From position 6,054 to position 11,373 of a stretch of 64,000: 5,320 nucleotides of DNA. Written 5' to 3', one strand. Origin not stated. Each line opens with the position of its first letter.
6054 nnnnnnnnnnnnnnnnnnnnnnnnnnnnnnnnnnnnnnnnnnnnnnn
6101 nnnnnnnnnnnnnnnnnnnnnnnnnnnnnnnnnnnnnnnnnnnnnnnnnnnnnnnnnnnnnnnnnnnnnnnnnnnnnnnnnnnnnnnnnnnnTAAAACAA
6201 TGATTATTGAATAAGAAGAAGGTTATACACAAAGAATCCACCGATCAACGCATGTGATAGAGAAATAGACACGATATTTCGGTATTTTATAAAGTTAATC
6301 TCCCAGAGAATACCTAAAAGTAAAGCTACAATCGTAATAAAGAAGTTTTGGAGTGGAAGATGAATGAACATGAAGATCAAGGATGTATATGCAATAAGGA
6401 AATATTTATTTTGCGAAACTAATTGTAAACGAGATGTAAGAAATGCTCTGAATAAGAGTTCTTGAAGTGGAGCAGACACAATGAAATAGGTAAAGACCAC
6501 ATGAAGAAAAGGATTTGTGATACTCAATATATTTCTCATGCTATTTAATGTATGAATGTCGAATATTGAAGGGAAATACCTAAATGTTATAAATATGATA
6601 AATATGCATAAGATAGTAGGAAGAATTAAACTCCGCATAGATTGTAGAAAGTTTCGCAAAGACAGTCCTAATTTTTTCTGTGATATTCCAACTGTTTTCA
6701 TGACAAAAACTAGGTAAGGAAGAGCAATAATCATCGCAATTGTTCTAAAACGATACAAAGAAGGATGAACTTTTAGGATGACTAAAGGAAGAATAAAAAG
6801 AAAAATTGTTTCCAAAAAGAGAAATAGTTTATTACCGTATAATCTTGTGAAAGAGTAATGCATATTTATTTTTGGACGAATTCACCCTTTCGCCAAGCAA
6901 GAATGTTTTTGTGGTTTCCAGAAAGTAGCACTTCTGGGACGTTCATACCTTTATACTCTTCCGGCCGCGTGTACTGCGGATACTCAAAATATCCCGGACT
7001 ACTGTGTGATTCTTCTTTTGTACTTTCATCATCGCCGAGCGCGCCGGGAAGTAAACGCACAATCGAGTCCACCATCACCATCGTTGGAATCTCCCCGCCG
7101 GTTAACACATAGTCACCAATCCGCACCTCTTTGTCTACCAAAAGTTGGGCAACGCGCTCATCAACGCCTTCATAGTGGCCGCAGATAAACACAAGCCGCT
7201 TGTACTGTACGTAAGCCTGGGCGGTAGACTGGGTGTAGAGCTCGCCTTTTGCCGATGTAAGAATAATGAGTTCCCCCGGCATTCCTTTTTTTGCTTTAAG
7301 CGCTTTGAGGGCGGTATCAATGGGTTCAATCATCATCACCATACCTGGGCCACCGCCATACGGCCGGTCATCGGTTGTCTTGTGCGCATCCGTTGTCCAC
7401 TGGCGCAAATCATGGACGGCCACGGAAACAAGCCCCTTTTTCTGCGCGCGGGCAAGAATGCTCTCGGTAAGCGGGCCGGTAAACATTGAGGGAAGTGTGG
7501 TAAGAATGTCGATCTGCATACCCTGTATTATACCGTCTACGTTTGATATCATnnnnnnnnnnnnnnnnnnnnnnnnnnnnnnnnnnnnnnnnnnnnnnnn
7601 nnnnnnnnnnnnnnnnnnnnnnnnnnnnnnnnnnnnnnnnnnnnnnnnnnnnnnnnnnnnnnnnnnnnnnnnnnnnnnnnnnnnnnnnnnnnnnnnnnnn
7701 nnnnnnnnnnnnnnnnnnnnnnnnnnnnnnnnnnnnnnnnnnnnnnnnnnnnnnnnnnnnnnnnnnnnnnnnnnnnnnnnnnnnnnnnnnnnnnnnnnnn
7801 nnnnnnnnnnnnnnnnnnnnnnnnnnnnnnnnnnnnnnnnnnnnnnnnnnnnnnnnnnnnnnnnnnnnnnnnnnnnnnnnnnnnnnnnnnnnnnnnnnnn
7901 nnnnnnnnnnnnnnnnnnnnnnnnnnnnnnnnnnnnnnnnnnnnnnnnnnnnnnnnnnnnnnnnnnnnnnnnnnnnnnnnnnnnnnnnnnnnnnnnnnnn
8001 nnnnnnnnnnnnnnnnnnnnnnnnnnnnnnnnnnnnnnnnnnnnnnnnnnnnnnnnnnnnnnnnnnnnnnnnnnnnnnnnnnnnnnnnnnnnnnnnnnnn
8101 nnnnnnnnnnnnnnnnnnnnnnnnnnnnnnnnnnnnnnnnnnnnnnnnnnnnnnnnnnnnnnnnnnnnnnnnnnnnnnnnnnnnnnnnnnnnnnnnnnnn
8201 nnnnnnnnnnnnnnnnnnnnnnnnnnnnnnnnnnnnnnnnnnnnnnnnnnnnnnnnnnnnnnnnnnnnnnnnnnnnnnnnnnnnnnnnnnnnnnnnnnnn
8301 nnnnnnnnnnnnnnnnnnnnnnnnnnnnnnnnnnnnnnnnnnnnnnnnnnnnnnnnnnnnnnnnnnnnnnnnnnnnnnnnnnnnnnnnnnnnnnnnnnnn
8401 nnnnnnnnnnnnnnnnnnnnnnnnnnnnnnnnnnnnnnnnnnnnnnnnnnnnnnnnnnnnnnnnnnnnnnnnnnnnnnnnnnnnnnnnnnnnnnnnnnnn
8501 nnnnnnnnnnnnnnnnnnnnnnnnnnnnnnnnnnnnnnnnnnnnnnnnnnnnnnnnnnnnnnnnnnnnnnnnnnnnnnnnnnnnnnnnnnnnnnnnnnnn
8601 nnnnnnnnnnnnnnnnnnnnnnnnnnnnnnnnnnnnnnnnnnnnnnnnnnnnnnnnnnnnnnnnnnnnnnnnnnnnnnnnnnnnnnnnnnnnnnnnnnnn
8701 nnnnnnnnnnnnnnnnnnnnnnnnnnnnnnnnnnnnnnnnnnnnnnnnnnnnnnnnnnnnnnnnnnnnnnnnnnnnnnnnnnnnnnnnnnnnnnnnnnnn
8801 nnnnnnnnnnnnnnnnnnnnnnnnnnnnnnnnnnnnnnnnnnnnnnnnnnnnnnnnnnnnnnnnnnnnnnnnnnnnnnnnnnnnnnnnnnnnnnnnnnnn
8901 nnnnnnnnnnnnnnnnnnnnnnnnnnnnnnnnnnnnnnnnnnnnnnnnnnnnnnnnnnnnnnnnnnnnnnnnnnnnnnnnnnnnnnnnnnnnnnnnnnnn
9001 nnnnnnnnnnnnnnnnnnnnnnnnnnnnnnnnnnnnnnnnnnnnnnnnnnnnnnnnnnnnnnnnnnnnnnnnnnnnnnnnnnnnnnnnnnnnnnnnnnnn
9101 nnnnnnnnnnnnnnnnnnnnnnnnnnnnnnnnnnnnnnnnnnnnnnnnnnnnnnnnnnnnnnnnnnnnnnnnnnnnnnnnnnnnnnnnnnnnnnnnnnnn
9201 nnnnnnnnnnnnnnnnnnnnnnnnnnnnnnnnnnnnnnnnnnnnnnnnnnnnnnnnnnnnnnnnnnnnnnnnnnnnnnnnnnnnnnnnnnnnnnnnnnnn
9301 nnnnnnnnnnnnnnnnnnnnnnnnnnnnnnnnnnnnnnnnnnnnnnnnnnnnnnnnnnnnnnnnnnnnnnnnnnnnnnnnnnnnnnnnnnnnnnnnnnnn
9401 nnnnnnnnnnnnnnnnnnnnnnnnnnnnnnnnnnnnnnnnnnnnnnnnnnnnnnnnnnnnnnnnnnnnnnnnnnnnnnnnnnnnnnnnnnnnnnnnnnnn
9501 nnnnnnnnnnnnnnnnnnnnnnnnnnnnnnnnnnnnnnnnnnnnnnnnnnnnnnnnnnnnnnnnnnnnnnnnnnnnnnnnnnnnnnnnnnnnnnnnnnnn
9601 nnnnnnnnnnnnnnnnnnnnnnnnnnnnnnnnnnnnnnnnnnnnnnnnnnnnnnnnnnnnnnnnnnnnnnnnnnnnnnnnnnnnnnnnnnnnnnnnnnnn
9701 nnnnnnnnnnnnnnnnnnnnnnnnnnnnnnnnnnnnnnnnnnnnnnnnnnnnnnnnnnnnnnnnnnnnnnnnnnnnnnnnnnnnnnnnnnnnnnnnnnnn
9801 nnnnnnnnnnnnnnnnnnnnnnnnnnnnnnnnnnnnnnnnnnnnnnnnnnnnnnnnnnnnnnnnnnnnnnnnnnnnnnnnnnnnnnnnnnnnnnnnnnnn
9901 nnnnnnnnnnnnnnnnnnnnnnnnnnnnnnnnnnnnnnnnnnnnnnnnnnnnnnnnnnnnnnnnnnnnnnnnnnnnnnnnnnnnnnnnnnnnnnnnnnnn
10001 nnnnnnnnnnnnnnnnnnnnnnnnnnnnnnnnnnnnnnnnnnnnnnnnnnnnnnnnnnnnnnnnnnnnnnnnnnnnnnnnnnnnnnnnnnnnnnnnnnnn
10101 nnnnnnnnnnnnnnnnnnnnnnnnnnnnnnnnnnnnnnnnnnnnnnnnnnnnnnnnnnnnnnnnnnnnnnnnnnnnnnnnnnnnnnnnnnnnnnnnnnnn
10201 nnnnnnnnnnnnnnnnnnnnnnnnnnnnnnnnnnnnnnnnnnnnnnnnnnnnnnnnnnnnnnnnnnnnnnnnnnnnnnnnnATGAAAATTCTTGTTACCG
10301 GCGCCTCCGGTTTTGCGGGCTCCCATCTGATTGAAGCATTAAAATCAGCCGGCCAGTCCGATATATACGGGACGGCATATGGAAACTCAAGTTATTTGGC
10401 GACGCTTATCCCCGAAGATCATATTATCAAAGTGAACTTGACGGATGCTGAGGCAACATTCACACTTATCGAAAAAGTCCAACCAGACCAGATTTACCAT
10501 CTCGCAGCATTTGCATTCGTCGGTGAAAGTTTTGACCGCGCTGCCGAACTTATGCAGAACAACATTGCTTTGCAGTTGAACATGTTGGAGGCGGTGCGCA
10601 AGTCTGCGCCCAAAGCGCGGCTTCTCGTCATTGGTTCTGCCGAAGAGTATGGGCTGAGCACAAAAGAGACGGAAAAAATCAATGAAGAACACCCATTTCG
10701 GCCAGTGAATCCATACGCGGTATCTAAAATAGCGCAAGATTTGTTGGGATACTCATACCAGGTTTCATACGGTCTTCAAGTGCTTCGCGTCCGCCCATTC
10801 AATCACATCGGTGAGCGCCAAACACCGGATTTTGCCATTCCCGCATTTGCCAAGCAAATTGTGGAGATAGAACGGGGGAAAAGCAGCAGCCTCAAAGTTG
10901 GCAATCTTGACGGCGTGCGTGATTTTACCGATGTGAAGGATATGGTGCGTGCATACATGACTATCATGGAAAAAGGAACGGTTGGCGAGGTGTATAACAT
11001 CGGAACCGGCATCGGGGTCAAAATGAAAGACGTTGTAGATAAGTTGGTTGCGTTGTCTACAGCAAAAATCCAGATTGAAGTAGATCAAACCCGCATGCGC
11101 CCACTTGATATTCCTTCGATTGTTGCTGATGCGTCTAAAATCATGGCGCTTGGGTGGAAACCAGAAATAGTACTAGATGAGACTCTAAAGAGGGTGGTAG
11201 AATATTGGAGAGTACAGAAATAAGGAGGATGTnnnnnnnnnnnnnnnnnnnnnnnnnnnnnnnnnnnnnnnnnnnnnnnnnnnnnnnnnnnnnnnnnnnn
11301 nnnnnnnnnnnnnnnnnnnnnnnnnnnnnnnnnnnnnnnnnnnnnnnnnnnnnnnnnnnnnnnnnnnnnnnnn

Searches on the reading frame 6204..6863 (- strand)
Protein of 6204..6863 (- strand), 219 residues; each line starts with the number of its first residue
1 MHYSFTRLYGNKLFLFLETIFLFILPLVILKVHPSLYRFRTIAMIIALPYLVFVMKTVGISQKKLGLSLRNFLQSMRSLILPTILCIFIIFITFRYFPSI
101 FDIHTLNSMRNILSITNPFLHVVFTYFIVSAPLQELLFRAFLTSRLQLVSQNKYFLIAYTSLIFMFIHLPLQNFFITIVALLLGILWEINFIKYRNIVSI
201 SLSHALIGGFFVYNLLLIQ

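Call 8: search_protein_families(library=pfam, proteins=[window:6204-6863:-], max_evalue=0.01)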
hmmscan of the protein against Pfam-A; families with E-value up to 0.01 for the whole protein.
window:6204-6863:- (219 aa): 1 family
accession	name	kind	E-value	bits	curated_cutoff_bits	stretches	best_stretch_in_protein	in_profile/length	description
PF02517.21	Rce1-like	-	5.3e-11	43.1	22.4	1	119-207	4-90/93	Type II CAAX prenyl endopeptidase Rce1-like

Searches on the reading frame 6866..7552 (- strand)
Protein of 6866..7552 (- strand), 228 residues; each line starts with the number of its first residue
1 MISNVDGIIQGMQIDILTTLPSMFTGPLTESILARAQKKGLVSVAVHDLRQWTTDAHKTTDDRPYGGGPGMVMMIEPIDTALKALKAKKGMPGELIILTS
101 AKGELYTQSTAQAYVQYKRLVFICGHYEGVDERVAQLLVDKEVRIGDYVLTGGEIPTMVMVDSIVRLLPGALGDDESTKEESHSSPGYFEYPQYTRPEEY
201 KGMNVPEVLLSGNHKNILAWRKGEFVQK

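Call 8: search_protein_families(library=pfam, proteins=[window:6866-7552:-], max_evalue=0.01)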
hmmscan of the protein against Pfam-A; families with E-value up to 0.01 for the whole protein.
window:6866-7552:- (228 aa): 1 family
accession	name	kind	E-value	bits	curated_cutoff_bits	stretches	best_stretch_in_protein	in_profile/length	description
PF01746.26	tRNA_m1G_MT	-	1.2e-56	192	27.3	1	34-224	2-185/195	tRNA (Guanine-1)-methyltransferase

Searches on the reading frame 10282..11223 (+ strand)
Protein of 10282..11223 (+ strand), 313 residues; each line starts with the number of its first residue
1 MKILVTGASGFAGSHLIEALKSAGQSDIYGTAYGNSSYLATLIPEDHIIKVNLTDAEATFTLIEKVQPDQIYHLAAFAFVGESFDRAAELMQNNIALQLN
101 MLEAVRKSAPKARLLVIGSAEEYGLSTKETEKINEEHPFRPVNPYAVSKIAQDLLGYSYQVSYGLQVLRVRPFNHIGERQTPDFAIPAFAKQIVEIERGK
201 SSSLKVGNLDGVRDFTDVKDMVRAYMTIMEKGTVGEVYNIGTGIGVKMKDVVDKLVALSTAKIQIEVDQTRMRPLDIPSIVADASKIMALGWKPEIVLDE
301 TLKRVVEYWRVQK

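Call 8: search_protein_families(library=pfam, proteins=[window:10282-11223:+], max_evalue=0.01)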
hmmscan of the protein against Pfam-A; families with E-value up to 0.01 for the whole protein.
window:10282-11223:+ (313 aa): 5 families
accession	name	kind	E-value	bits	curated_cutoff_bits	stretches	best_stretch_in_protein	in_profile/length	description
PF16363.11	GDP_Man_Dehyd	-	2e-67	228.4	27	1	4-304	1-331/332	GDP-mannose 4,6 dehydratase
PF01370.27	Epimerase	-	2.5e-58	197.8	20.9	1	3-241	1-240/240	NAD dependent epimerase/dehydratase family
PF04321.23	RmlD_sub_bind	-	2.9e-10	40.2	27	1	1-151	1-131/287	RmlD substrate binding domain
PF02719.21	Polysacc_synt_2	-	2.6e-09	37.1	20.2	1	3-273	1-264/293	Polysaccharide biosynthesis protein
PF07993.18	NAD_binding_4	-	0.0072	15.9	20.1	0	5-21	1-17/258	Male sterility protein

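Call 20: search_protein_families(library=ncbifam, proteins=[window:10282-11223:+], max_evalue=0.00001)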
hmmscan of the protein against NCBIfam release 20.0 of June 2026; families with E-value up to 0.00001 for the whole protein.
window:10282-11223:+ (313 aa): 22 families
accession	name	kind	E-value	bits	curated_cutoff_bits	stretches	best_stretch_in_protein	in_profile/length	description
TIGR01181.1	dTDP_gluc_dehyt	equivalog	4.2e-48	164.1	365.1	1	2-310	1-312/321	dTDP-glucose 4,6-dehydratase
TIGR04180.1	EDH_00030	hypoth_equivalog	2.1e-47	161.7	475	1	3-295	1-295/297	NAD-dependent 4,6-dehydratase LegB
TIGR01179.1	galE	equivalog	1.6e-38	132.4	262.3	1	2-306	1-322/332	UDP-glucose 4-epimerase GalE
TIGR01472.1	gmd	equivalog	5.6e-32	111.3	415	1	4-307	4-336/342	GDP-mannose 4,6-dehydratase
NF007490.0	PRK10084.1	subfamily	3.4e-26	92.1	649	1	1-309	1-334/361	dTDP-glucose 4,6-dehydratase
NF007582.0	PRK10217.1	equivalog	1.4e-25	90.2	698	1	2-309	3-331/355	dTDP-glucose 4,6-dehydratase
TIGR02197.1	heptose_epim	equivalog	8.9e-24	84.2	274.6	1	3-265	1-266/316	ADP-glyceromanno-heptose 6-epimerase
TIGR02622.1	CDP_4_6_dhtase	equivalog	2.2e-23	82.9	278.45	1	2-310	6-331/352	CDP-glucose 4,6-dehydratase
NF047922.1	GDPFucSynFcl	equivalog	5.3e-23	81.9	500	1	49-308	35-300/308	GDP-L-fucose synthase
NF007956.0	PRK10675.1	subfamily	9.1e-18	64.5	394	1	1-304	1-324/338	UDP-glucose 4-epimerase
NF008872.0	PRK11908.1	equivalog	6.7e-16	58.2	294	1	1-259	2-271/349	bifunctional UDP-4-keto-pentose/UDP-xylose synthase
NF011728.1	PRK15181.1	equivalog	2.9e-15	56.1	760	1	3-309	18-337/348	Vi polysaccharide biosynthesis UDP-N-acetylglucosaminuronic acid C-4 epimerase TviC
NF052578.1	StrlDmthSdmBMthl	equivalog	2.2e-14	54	600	1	1-260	1-246/328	sterol demethylase protein SdmB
NF043036.1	ErythonDh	equivalog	1.3e-12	47.6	325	1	1-159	1-163/321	D-erythronate dehydrogenase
NF008360.0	PRK11150.1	equivalog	2.1e-12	46.9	452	1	3-260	2-255/310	ADP-glyceromanno-heptose 6-epimerase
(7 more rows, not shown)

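Call 29: search_solved_structures(query=window:10282-11223:+, max_evalue=1e-20)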
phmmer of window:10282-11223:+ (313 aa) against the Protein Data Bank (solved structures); distinct sequences matched with E-value up to 1e-20: 27.
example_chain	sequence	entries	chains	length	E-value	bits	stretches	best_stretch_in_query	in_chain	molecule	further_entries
2pk3_A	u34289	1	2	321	1.2e-66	228.6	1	1-310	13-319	GDP-6-deoxy-D-lyxo-4-hexulose reductase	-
6x3b_A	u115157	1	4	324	5.3e-44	154.3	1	3-310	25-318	GDP-6-deoxy-D-mannose reductase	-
7us5_A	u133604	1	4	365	2.5e-39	139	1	4-311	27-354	GDP-D-GLYCERO-D-MANNO-HEPTOSE 4,6-DEHYDRATASE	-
4lw8_A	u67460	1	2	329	7.1e-32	114.5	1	3-310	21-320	Putative epimerase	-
8wxk_A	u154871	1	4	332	5.4e-29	105.1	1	2-297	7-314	UDP-glucose 4-epimerase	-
1db3_A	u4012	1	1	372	1.3e-28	103.8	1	4-266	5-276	GDP-MANNOSE 4,6-DEHYDRATASE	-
1rpn_A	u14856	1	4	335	2.8e-28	102.7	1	4-307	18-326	GDP-mannose 4,6-dehydratase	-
2z1m_A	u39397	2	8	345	4.1e-27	98.9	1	3-258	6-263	GDP-D-mannose dehydratase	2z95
2p5u_A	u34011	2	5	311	1.1e-26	97.4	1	1-310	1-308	UDP-glucose 4-epimerase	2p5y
4zrm_A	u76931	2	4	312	2.2e-26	96.5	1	1-310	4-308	UDP-glucose 4-epimerase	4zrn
1n7g_A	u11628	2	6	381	4.5e-26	95.5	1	4-307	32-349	GDP-D-mannose-4,6-dehydratase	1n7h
6bi4_A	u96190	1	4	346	3.2e-25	92.7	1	1-310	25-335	dTDP-glucose 4,6-dehydratase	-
5uzh_A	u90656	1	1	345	2e-24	90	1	4-257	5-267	NafoA.00085.b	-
2hun_A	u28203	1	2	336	3.7e-24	89.2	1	1-309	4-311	336aa long hypothetical dTDP-glucose 4,6-dehydratase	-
7kf3_A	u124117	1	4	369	1.8e-23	87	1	4-301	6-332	GDP-mannose 4,6-dehydratase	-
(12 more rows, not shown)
